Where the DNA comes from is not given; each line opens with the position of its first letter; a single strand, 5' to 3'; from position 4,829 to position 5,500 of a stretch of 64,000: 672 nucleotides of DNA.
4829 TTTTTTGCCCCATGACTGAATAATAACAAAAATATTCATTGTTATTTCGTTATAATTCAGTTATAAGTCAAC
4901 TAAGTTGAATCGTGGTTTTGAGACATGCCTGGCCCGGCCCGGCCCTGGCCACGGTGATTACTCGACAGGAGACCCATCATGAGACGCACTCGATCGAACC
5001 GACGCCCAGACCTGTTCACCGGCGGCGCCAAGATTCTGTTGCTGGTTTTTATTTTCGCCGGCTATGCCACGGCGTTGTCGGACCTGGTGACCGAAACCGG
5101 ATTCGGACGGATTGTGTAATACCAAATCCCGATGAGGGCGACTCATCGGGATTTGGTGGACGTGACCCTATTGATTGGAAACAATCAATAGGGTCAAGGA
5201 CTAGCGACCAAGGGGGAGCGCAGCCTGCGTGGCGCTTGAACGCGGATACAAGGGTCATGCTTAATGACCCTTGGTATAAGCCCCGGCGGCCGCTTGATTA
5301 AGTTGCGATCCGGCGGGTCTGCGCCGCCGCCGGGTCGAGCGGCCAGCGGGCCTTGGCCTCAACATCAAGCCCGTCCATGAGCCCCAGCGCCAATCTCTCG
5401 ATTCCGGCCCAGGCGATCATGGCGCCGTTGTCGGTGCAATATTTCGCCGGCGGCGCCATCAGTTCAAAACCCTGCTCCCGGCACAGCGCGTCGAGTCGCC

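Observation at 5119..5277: Family-1 MITE-like repeat with three tandem hairpins; at least three copies in 64 kb, all just downstream of genes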

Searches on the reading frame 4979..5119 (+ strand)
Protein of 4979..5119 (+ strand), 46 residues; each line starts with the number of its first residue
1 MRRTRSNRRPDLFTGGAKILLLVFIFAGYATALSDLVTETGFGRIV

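Call 58: search_protein_families(library=pfam, proteins=[window:4979-5119:+], max_evalue=0.01)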
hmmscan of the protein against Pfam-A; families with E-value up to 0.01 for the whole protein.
window:4979-5119:+ (46 aa): 0 families

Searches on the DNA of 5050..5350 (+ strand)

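Call 16: search_rna_families(source=window, start=5050, end=5350, threshold=evalue, max_evalue=10, show_alignments=3)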
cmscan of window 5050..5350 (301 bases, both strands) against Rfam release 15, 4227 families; matches with E-value up to 10: 3.
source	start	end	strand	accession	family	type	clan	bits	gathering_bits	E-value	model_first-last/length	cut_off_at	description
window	5223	5298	+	RF00894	mir-790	Gene; miRNA;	-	15.6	63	2.1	1-70/70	no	mir-790 microRNA precursor family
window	5311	5329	+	RF02067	STnc310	Gene; sRNA;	-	15.2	40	2.3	27-45/61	no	Salmonella enterica sRNA STnc310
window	5160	5199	-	RF00246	mir-135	Gene; miRNA;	-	13.6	59.2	5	1-88/88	no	mir-135 microRNA precursor family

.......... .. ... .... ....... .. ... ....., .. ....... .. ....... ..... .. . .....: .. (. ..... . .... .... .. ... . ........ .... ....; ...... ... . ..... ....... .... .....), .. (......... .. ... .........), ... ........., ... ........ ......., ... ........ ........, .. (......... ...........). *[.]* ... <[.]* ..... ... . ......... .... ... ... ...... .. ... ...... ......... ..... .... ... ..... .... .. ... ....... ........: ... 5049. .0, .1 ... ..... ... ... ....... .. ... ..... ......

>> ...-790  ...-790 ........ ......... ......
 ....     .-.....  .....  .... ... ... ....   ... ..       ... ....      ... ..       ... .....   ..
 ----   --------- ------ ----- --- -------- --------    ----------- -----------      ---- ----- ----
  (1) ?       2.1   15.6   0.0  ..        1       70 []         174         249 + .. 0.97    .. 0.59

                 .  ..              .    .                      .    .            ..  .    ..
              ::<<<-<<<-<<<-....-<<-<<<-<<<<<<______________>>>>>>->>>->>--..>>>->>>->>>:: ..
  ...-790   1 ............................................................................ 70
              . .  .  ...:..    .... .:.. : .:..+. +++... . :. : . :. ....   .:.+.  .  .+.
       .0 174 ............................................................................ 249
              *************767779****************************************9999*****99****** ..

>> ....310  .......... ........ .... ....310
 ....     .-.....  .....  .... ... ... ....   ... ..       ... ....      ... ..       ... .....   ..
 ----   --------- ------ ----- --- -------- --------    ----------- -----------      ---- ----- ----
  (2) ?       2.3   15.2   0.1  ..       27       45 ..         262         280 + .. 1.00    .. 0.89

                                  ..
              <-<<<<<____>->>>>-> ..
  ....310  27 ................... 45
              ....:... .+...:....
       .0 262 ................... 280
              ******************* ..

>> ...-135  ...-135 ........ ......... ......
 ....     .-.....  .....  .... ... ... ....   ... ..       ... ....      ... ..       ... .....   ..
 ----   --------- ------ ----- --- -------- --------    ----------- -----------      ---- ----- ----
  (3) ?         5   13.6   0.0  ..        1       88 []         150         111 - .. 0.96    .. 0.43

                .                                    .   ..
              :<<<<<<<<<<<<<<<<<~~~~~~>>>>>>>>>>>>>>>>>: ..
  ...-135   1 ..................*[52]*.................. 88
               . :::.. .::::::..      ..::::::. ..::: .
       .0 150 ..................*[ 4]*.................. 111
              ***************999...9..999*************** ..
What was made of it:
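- On IS200/IS605-derived element (PATE) or TnpB/IscB guide-RNA scaffold: There is no HEARO or IS605-orfB Rfam hit (call 16).
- There is no TnpB, IscB or HEARO-type Rfam hit (call 16).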

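Call 32: search_dna_similar(query=window:5119-5279:+, collection=plasmids, mode=distant, max_evalue=0.01, max_rows=30)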
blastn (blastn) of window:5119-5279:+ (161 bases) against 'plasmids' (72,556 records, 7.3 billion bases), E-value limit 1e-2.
No match.
